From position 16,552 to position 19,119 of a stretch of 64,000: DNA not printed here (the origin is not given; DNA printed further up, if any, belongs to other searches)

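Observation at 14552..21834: uvrB appears co-transcribed with a NERD-like/tandem-pseudokinase membrane protein, a Crp-like regulator, a WD40 protein and a phosphodiester glycosidase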

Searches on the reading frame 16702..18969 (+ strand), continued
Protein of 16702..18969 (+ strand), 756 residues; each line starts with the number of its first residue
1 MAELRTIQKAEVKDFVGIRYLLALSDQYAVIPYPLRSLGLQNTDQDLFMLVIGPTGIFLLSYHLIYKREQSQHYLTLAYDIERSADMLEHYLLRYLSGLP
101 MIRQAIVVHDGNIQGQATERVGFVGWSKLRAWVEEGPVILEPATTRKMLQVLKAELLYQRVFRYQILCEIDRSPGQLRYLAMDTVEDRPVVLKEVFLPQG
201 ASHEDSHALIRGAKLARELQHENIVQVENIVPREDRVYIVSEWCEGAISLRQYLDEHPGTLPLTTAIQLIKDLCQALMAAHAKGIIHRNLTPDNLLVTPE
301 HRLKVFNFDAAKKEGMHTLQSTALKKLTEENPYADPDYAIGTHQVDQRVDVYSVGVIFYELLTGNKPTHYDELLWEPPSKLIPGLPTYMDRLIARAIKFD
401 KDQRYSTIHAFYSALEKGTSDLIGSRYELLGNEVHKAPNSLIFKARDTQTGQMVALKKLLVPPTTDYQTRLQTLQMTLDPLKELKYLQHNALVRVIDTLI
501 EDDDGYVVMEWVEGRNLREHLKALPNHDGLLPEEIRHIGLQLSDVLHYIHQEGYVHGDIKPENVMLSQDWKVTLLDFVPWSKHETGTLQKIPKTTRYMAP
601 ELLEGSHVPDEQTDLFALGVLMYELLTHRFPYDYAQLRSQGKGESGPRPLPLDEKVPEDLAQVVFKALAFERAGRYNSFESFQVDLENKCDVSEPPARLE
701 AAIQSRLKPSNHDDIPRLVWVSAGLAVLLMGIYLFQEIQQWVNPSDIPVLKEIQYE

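Call 11: find_homologous_proteins(query=window:16702-18969:+)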
Query window:16702-18969:+ (756 aa): 312 proteins with E <= 0.001 among 8000 candidates; the best 120 are listed.
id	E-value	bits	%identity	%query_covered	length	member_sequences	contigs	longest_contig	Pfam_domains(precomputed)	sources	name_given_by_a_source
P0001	0.0e+0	1723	100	100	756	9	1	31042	PF06293.21,PF07714.24,PF00069.32,PF03109.23,PF14531.13,PF01636.30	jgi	-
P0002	0.0e+0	1431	82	100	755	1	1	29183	PF07714.24,PF00069.32,PF03109.23,PF14531.13,PF01636.30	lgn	-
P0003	0.0e+0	1160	69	100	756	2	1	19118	PF06293.21,PF07714.24,PF00069.32,PF03109.23,PF14531.13,PF01636.30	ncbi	-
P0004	0.0e+0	1038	63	100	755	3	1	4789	PF06293.21,PF07714.24,PF00069.32,PF03109.23,PF14531.13,PF01636.30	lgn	-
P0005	0.0e+0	1022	61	100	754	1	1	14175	PF06293.21,PF07714.24,PF00069.32,PF03109.23,PF14531.13,PF01636.30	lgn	-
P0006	0.0e+0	1016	62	100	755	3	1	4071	PF07714.24,PF00069.32,PF14531.13,PF01636.30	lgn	-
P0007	1.4e-298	1011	61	100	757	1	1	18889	PF06293.21,PF07714.24,PF00069.32,PF03109.23,PF14531.13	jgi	-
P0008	1.0e-297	1008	60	100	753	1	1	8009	PF07714.24,PF00069.32,PF03109.23,PF14531.13,PF01636.30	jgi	jgi:serine/threonine protein kinase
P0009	8.7e-297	1005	60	100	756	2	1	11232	PF06293.21,PF07714.24,PF00069.32,PF03109.23,PF14531.13,PF01636.30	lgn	-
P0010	1.0e-296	1005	61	100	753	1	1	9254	PF07714.24,PF00069.32,PF14531.13,PF01636.30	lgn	-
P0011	2.3e-296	1004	60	100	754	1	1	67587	PF06293.21,PF07714.24,PF00069.32,PF03109.23,PF14531.13,PF01636.30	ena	-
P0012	6.2e-296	1002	61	100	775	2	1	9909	PF07714.24,PF00069.32,PF03109.23,PF14531.13,PF01636.30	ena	-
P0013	8.9e-296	1002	60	100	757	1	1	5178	PF06293.21,PF07714.24,PF00069.32,PF03109.23,PF14531.13,PF01636.30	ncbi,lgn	ncbi:MAG: serine/threonine protein kinase [Candidatus Sericytochromatia bacterium]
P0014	2.2e-294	997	60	100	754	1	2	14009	PF06293.21,PF07714.24,PF00069.32,PF03109.23,PF14531.13,PF01636.30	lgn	-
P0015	2.6e-293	993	60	100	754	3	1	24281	PF06293.21,PF07714.24,PF00069.32,PF03109.23,PF14531.13,PF01636.30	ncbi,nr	ncbi:MAG: serine/threonine protein kinase [Candidatus Sericytochromatia bacterium]|nr:serine/threoni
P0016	1.8e-289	981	59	100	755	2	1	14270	PF06293.21,PF07714.24,PF00069.32,PF03109.23,PF14531.13,PF01636.30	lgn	-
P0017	5.7e-288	976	59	100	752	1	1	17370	PF06293.21,PF07714.24,PF00069.32,PF03109.23,PF14531.13,PF01636.30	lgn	-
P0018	1.6e-276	938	56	100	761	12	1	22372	PF06293.21,PF07714.24,PF00069.32,PF03109.23,PF14531.13,PF01636.30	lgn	-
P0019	1.1e-261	889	54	100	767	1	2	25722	PF06293.21,PF07714.24,PF00069.32,PF03109.23,PF14531.13,PF01636.30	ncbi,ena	-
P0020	1.5e-254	865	54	100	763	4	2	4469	PF06293.21,PF07714.24,PF00069.32,PF03109.23,PF14531.13,PF01636.30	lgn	-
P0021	4.3e-183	629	43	100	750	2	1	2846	PF07714.24,PF00069.32,PF14531.13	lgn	-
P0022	5.2e-163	563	42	89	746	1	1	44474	PF07714.24,PF00069.32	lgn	-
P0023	3.2e-133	464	39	91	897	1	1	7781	PF06293.21,PF07714.24,PF00069.32,PF14531.13,PF01636.30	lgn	-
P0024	3.2e-123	431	37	91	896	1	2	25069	PF07714.24,PF00069.32,PF17667.8,PF01636.30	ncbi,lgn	-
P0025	5.2e-123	430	37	92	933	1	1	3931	PF06293.21,PF07714.24,PF00069.32,PF03109.23,PF14531.13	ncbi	-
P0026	2.9e-122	428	36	97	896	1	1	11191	PF07714.24,PF00069.32,PF14531.13,PF17667.8,PF01636.30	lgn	-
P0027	2.3e-120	422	35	91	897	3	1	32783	PF06293.21,PF07714.24,PF00069.32,PF03109.23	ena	-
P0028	9.2e-120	420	36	91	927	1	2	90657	PF07714.24,PF00069.32,PF03109.23,PF14531.13,PF17667.8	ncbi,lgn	-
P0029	1.9e-118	415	35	95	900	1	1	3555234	PF06293.21,PF07714.24,PF00069.32,PF14531.13,PF01636.30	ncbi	ncbi:MAG: serine/threonine-protein kinase [Candidatus Sericytochromatia bacterium]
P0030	3.7e-118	414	36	91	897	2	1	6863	PF07714.24,PF00069.32,PF03109.23,PF14531.13,PF17667.8,PF01636.30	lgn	-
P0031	1.5e-117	412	35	91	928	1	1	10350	PF07714.24,PF00069.32,PF03109.23,PF14531.13,PF17667.8,PF01636.30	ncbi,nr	ncbi:MAG: serine/threonine protein kinase [Candidatus Sericytochromatia bacterium]|nr:serine/threoni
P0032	7.6e-116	407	36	91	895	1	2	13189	PF07714.24,PF00069.32,PF14531.13,PF17667.8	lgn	-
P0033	7.2e-106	374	35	90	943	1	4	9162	PF06293.21,PF07714.24,PF00069.32,PF03109.23,PF14531.13,PF08378.18,PF17667.8,PF01636.30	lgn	-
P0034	1.5e-105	373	35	91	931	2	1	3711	PF06293.21,PF07714.24,PF00069.32,PF03109.23,PF08378.18,PF01636.30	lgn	-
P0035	2.1e-42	164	27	75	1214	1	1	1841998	PF03704.24,PF13414.13,PF12569.15,PF13374.13,PF07714.24,PF00069.32,PF00515.35,PF13424.13,PF13429.13,PF07719.24,PF01636.30,PF13174.13,PF13431.13,PF23914.2,PF25062.2,PF13176.13,PF13428.13,PF14559.13,PF13371.13,PF03109.23,PF12895.14,PF21033.5,PF13432.13,PF13181.13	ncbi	-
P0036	1.3e-38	151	27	64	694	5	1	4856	PF07714.24,PF00069.32,PF03109.23,PF14531.13,PF17667.8,PF01636.30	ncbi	-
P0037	2.7e-27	114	34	33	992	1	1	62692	PF07714.24,PF00326.28,PF00069.32,PF03781.23,PF01636.30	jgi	jgi:eukaryotic-like serine/threonine-protein kinase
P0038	7.6e-27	112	36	33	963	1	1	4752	PF13431.13,PF13414.13,PF13428.13,PF14559.13,PF07714.24,PF00069.32,PF00515.35,PF03109.23,PF13424.13,PF21033.5,PF13432.13,PF00211.26,PF13181.13,PF07719.24,PF01636.30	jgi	jgi:TolB-like protein/class 3 adenylate cyclase/Flp pilus assembly protein TadD/predicted Ser/Thr pr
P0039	1.8e-24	105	34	30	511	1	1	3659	PF06293.21,PF07714.24,PF00069.32,PF08308.18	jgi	jgi:eukaryotic-like serine/threonine-protein kinase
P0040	4.6e-24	103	31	34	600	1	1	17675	PF07714.24,PF00069.32,PF03109.23,PF08308.18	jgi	-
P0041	1.7e-23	101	32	35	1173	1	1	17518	PF10602.16,PF13414.13,PF13176.13,PF24885.2,PF13428.13,PF25064.2,PF13374.13,PF14559.13,PF07714.24,PF00069.32,PF10516.16,PF13371.13,PF17874.8,PF00515.35,PF03109.23,PF13424.13,PF14938.13,PF13432.13,PF13181.13,PF07719.24,PF01636.30,PF13174.13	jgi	jgi:tetratricopeptide (TPR) repeat protein/predicted Ser/Thr protein kinase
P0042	3.0e-23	101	32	33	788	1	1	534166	PF07714.24,PF00069.32,PF03109.23,PF08378.18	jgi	-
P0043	9.3e-23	99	31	34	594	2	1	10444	PF07714.24,PF00069.32,PF03109.23,PF08308.18,PF13620.13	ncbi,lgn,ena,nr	ncbi:MAG: protein kinase [Candidatus Krumholzibacteria bacterium]|nr:protein kinase [Candidatus Krum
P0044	1.1e-22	99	34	34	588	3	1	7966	PF07714.24,PF00069.32,PF03109.23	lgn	-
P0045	5.1e-22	97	33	30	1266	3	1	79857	PF13414.13,PF10952.16,PF13176.13,PF24885.2,PF13428.13,PF13374.13,PF14559.13,PF24575.2,PF07714.24,PF00069.32,PF10516.16,PF00515.35,PF03109.23,PF04212.25,PF13424.13,PF13432.13,PF13181.13,PF12968.14,PF02212.24,PF07719.24,PF01636.30,PF13174.13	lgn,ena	-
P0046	9.2e-22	96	31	36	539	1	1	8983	PF07714.24,PF00069.32,PF06439.19,PF03109.23,PF01636.30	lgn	-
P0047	1.1e-21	95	35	30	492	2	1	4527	PF06293.21,PF07714.24,PF00069.32,PF08308.18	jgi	jgi:eukaryotic-like serine/threonine-protein kinase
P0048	1.5e-21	95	30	43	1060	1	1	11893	PF13431.13,PF09976.16,PF23914.2,PF13414.13,PF13428.13,PF14559.13,PF24575.2,PF07714.24,PF00069.32,PF13371.13,PF17874.8,PF00515.35,PF03109.23,PF12895.14,PF13424.13,PF21033.5,PF13432.13,PF13181.13,PF07719.24,PF01636.30,PF13174.13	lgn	-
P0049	2.1e-21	95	28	27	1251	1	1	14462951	PF06293.21,PF07714.24,PF00069.32,PF03109.23,PF20703.4,PF01636.30,PF13191.13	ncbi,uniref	ncbi:nSTAND1 domain-containing NTPase [Sorangium sp. So ce1182]|uniref:serine/threonine-protein kina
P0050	3.1e-21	94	32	34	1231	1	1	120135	PF13431.13,PF09976.16,PF12862.14,PF13414.13,PF13176.13,PF13428.13,PF13374.13,PF14559.13,PF24575.2,PF07714.24,PF00069.32,PF17874.8,PF00515.35,PF03109.23,PF13424.13,PF14938.13,PF13432.13,PF13181.13,PF07719.24,PF13174.13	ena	-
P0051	3.5e-21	94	30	41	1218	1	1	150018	PF10602.16,PF12862.14,PF13414.13,PF13374.13,PF07714.24,PF00069.32,PF00515.35,PF13424.13,PF28559.1,PF14938.13,PF07719.24,PF01636.30,PF13174.13,PF13431.13,PF13176.13,PF24885.2,PF13428.13,PF14559.13,PF10516.16,PF17874.8,PF03109.23,PF12895.14,PF21033.5,PF13432.13,PF13181.13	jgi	jgi:tetratricopeptide (TPR) repeat protein/predicted Ser/Thr protein kinase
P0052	1.0e-20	92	36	27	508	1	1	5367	PF07714.24,PF00069.32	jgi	jgi:eukaryotic-like serine/threonine-protein kinase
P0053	1.6e-20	92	31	34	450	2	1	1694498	PF07714.24,PF00069.32,PF03109.23,PF03793.25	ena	-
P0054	2.6e-20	91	34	33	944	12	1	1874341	PF07714.24,PF00069.32,PF25174.2,PF26549.1,PF00930.28,PF03109.23,PF26550.2,PF07676.19,PF01636.30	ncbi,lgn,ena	-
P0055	2.7e-20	91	29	39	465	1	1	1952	PF07714.24,PF00069.32,PF03109.23,PF01636.30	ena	-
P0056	5.3e-20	90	30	42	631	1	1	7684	PF07714.24,PF00069.32,PF03109.23,PF03793.25,PF01636.30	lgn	-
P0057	6.0e-20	90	27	35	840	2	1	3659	PF25063.1,PF13431.13,PF23914.2,PF13414.13,PF13176.13,PF13428.13,PF14559.13,PF07714.24,PF00069.32,PF12773.14,PF00515.35,PF03109.23,PF12895.14,PF13424.13,PF21033.5,PF13432.13,PF13181.13,PF07719.24,PF01636.30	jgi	-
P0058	6.4e-20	90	32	35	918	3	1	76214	PF07714.24,PF00069.32,PF26549.1,PF00930.28,PF26550.2,PF07676.19,PF01636.30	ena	-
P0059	8.9e-20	89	29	34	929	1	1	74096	PF13431.13,PF13414.13,PF13428.13,PF14559.13,PF07714.24,PF00069.32,PF00515.35,PF03109.23,PF13424.13,PF21033.5,PF13432.13,PF13181.13,PF07719.24,PF01636.30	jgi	jgi:tetratricopeptide (TPR) repeat protein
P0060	9.5e-20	89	30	34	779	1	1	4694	PF07714.24,PF00069.32,PF03109.23,PF08378.18,PF17667.8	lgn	-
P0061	1.0e-19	89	30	33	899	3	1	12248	PF07714.24,PF00069.32,PF25174.2,PF26549.1,PF00930.28,PF23381.2,PF03109.23,PF26550.2,PF07676.19,PF01636.30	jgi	jgi:serine/threonine protein kinase/Tol biopolymer transport system component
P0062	2.1e-19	88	31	33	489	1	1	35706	PF07714.24,PF00069.32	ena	-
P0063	2.9e-19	87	33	19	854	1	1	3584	PF07714.24,PF00069.32,PF03109.23,PF07719.24,PF01636.30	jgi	-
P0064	3.1e-19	87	34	27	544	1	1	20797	PF07714.24,PF00069.32,PF14531.13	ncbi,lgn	-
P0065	3.9e-19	87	32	36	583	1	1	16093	PF07714.24,PF00069.32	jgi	jgi:serine/threonine-protein kinase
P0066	6.0e-19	86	29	34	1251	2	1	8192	PF07714.24,PF00069.32,PF03109.23,PF14531.13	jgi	jgi:serine/threonine protein kinase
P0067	6.2e-19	86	32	35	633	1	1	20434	PF07714.24,PF00069.32,PF03109.23,PF03793.25,PF01636.30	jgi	-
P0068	7.8e-19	86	30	38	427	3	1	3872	PF06293.21,PF07714.24,PF00069.32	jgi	jgi:serine/threonine-protein kinase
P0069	9.4e-19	86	27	35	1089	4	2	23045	PF25174.2,PF00930.28,PF24817.2,PF07676.19,PF07714.24,PF23389.2,PF00069.32,PF26549.1,PF03109.23,PF24807.2,PF14531.13,PF26550.2,PF02897.22,PF23756.2,PF01636.30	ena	-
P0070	9.8e-19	86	30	30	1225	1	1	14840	PF10602.16,PF09976.16,PF12862.14,PF13414.13,PF13176.13,PF24885.2,PF13428.13,PF13374.13,PF14559.13,PF07714.24,PF00069.32,PF10516.16,PF17874.8,PF00515.35,PF03109.23,PF12895.14,PF13424.13,PF14938.13,PF13432.13,PF13181.13,PF07719.24,PF13174.13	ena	-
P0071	1.1e-18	86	27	35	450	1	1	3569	PF07714.24,PF00069.32,PF03109.23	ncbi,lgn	ncbi:MAG: protein kinase [Rubrobacteraceae bacterium]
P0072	1.2e-18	85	30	39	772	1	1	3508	PF25063.1,PF13431.13,PF13414.13,PF13428.13,PF14559.13,PF07714.24,PF00069.32,PF10516.16,PF17874.8,PF00515.35,PF03109.23,PF13424.13,PF21033.5,PF14531.13,PF13432.13,PF13429.13,PF13181.13,PF07719.24,PF01636.30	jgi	jgi:serine/threonine-protein kinase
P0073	1.3e-18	85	27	35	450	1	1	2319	PF07714.24,PF00069.32,PF03109.23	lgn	-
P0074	1.5e-18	85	30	33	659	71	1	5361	PF07714.24,PF00069.32,PF12330.15,PF03109.23,PF01636.30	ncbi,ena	-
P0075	1.5e-18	85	33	33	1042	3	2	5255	PF07714.24,PF00069.32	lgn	-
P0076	2.6e-18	84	31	33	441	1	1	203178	PF07714.24,PF00069.32,PF01636.30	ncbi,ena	-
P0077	3.8e-18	84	33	30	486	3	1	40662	PF07714.24,PF00069.32,PF03109.23,PF01636.30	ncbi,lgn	-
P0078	4.1e-18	84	28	37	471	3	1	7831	PF07714.24,PF00069.32,PF03109.23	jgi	-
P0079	4.6e-18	83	26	44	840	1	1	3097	PF13431.13,PF23914.2,PF13414.13,PF13428.13,PF14559.13,PF07714.24,PF00069.32,PF13371.13,PF00515.35,PF03109.23,PF12895.14,PF13424.13,PF21033.5,PF13432.13,PF13181.13,PF07719.24,PF01636.30,PF13174.13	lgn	-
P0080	5.2e-18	83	31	34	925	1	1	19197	PF07714.24,PF00069.32,PF20703.4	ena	-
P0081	5.4e-18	83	33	29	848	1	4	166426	PF07714.24,PF00069.32,PF03109.23,PF03781.23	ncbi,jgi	ncbi:MAG TPA: bifunctional serine/threonine-protein kinase/formylglycine-generating enzyme family pr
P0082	5.8e-18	83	31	26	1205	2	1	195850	PF10602.16,PF13431.13,PF09976.16,PF12862.14,PF13414.13,PF13176.13,PF24885.2,PF13428.13,PF13374.13,PF14559.13,PF07714.24,PF00069.32,PF10516.16,PF17874.8,PF00515.35,PF03109.23,PF12895.14,PF13424.13,PF13432.13,PF13181.13,PF07719.24,PF13174.13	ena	-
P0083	6.2e-18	83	30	35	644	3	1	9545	PF07714.24,PF00069.32,PF03109.23,PF17667.8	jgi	-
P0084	9.4e-18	82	30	36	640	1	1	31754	PF07714.24,PF00069.32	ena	-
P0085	1.0e-17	82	29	29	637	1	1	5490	PF07714.24,PF00069.32,PF03109.23,PF14531.13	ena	-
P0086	1.2e-17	82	28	39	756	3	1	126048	PF07714.24,PF00069.32,PF03109.23,PF03793.25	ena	-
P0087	1.6e-17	82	27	34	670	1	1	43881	PF07714.24,PF00069.32,PF03109.23,PF03793.25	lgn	-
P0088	2.1e-17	81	30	35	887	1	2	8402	PF07714.24,PF00069.32,PF26549.1,PF00930.28,PF26550.2,PF07676.19,PF01636.30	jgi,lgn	jgi:serine/threonine protein kinase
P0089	2.7e-17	81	30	37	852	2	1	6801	PF13431.13,PF23914.2,PF13414.13,PF13176.13,PF13428.13,PF13374.13,PF14559.13,PF24575.2,PF07714.24,PF00069.32,PF13371.13,PF17874.8,PF11846.15,PF00515.35,PF03109.23,PF12895.14,PF13424.13,PF13432.13,PF13181.13,PF07719.24,PF13174.13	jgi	jgi:serine/threonine-protein kinase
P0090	2.7e-17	81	28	38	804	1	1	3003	PF13431.13,PF23914.2,PF13414.13,PF13428.13,PF14559.13,PF07714.24,PF00069.32,PF00515.35,PF03109.23,PF13424.13,PF21033.5,PF13432.13,PF13181.13,PF07719.24,PF01636.30,PF13174.13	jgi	-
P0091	4.9e-17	80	29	33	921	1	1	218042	PF07714.24,PF00069.32,PF20703.4,PF13191.13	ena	-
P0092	5.1e-17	80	30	32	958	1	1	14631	PF07714.24,PF00069.32,PF03109.23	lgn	-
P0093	5.7e-17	80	31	33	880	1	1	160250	PF07714.24,PF00069.32,PF26549.1,PF26550.2,PF07676.19,PF01636.30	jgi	jgi:serine/threonine protein kinase/Tol biopolymer transport system component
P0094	5.7e-17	80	29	33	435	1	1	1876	PF07714.24,PF00069.32,PF03109.23,PF01636.30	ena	-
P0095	7.8e-17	79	29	33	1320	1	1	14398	PF07714.24,PF00069.32,PF13401.13,PF13191.13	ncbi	ncbi:MAG: protein kinase [Cellvibrionaceae bacterium]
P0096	8.5e-17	79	27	36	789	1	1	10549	PF07714.24,PF00069.32,PF03109.23,PF03793.25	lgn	-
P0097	9.0e-17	79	29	27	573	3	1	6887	PF07714.24,PF00069.32,PF01636.30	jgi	jgi:serine/threonine protein kinase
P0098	1.1e-16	79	31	38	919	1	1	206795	PF07714.24,PF00069.32,PF13414.13,PF13371.13,PF00515.35,PF03109.23,PF13424.13,PF13181.13,PF07719.24,PF13374.13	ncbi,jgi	jgi:tetratricopeptide (TPR) repeat protein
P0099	1.3e-16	79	28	38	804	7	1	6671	PF13431.13,PF23914.2,PF13414.13,PF13428.13,PF14559.13,PF07714.24,PF00069.32,PF00515.35,PF03109.23,PF13424.13,PF21033.5,PF13432.13,PF13181.13,PF07719.24,PF01636.30,PF13174.13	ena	-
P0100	1.9e-16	78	29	34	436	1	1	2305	PF07714.24,PF00069.32,PF03109.23,PF01636.30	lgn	-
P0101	2.0e-16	78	32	30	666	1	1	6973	PF07714.24,PF00069.32,PF08668.19,PF03109.23,PF01636.30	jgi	jgi:HD-like signal output (HDOD) protein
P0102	2.4e-16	78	29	33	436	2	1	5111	PF07714.24,PF00069.32,PF03109.23,PF01636.30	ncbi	-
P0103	3.3e-16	77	33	25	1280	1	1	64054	PF07714.24,PF00069.32,PF03109.23,PF00684.26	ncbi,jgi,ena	-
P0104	3.4e-16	77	29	34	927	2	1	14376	PF07714.24,PF00069.32,PF03109.23,PF14531.13,PF20703.4,PF01636.30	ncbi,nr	ncbi:MAG TPA: protein kinase [Polyangia bacterium]|nr:protein kinase [Polyangia bacterium]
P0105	7.6e-16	76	28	34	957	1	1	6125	PF07714.24,PF00069.32,PF03109.23,PF20703.4,PF01636.30,PF13191.13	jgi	jgi:serine/threonine protein kinase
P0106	9.0e-16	76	31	30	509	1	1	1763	PF07714.24,PF00069.32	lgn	-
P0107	1.1e-15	76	30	33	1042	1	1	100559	PF00672.31,PF07714.24,PF00069.32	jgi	jgi:serine/threonine protein kinase/HAMP domain-containing protein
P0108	1.4e-15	75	29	35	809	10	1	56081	PF14559.13,PF07714.24,PF13431.13,PF00069.32,PF13414.13,PF00515.35,PF03109.23,PF07719.24,PF01636.30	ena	-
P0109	1.4e-15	75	32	33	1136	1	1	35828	PF13431.13,PF13414.13,PF13428.13,PF14559.13,PF07714.24,PF00069.32,PF13371.13,PF00515.35,PF12895.14,PF13424.13,PF13432.13,PF13181.13,PF07719.24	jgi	jgi:tetratricopeptide (TPR) repeat protein/tRNA A-37 threonylcarbamoyl transferase component Bud32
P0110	1.6e-15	75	31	35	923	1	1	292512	PF13431.13,PF13414.13,PF00486.35,PF13428.13,PF14559.13,PF07714.24,PF00069.32,PF00515.35,PF03109.23,PF13424.13,PF21033.5,PF13432.13,PF13181.13,PF07719.24,PF01636.30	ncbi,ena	-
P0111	2.1e-15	75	29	33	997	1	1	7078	PF13431.13,PF13414.13,PF13428.13,PF14559.13,PF07714.24,PF00069.32,PF00515.35,PF03109.23,PF13424.13,PF13432.13,PF13181.13,PF07719.24,PF01636.30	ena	-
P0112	2.1e-15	75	29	35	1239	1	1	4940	PF23586.3,PF17005.12,PF25048.2,PF23342.2,PF23411.2,PF23393.3,PF23609.2,PF00069.32,PF24797.2,PF15492.13,PF20426.5,PF25460.2,PF25178.1,PF23775.2,PF25173.2,PF23383.2,PF25171.2,PF12894.14,PF24780.2,PF16755.12,PF23761.2,PF25172.2,PF24782.3,PF08662.18,PF25047.1,PF26550.2,PF23756.2,PF23098.2,PF25168.2,PF24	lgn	-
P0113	2.8e-15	74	31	34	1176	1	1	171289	PF07714.24,PF00069.32,PF07693.21,PF03109.23,PF01636.30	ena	-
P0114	3.0e-15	74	31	37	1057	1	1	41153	PF07714.24,PF00069.32,PF03109.23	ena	-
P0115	3.1e-15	74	29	30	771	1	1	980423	PF07714.24,PF00069.32,PF25174.2,PF26549.1,PF00930.28,PF03109.23,PF26550.2,PF07676.19,PF01636.30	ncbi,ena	-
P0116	3.4e-15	74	34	27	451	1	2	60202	PF07714.24,PF00069.32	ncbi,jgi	jgi:serine/threonine-protein kinase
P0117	4.2e-15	74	30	34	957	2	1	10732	PF07714.24,PF00069.32,PF03781.23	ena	-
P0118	4.3e-15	74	29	35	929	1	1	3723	PF11614.15,PF07714.24,PF00069.32,PF00498.32,PF16697.11,PF23619.2,PF18884.6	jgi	-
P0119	5.1e-15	73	26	32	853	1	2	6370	PF13431.13,PF23914.2,PF13414.13,PF13428.13,PF14559.13,PF07714.24,PF00069.32,PF13371.13,PF00515.35,PF03109.23,PF12895.14,PF13424.13,PF21033.5,PF13432.13,PF13181.13,PF07719.24,PF01636.30,PF13174.13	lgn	-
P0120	8.2e-15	73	30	29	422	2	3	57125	PF07714.24,PF00069.32,PF01636.30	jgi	jgi:serine/threonine protein kinase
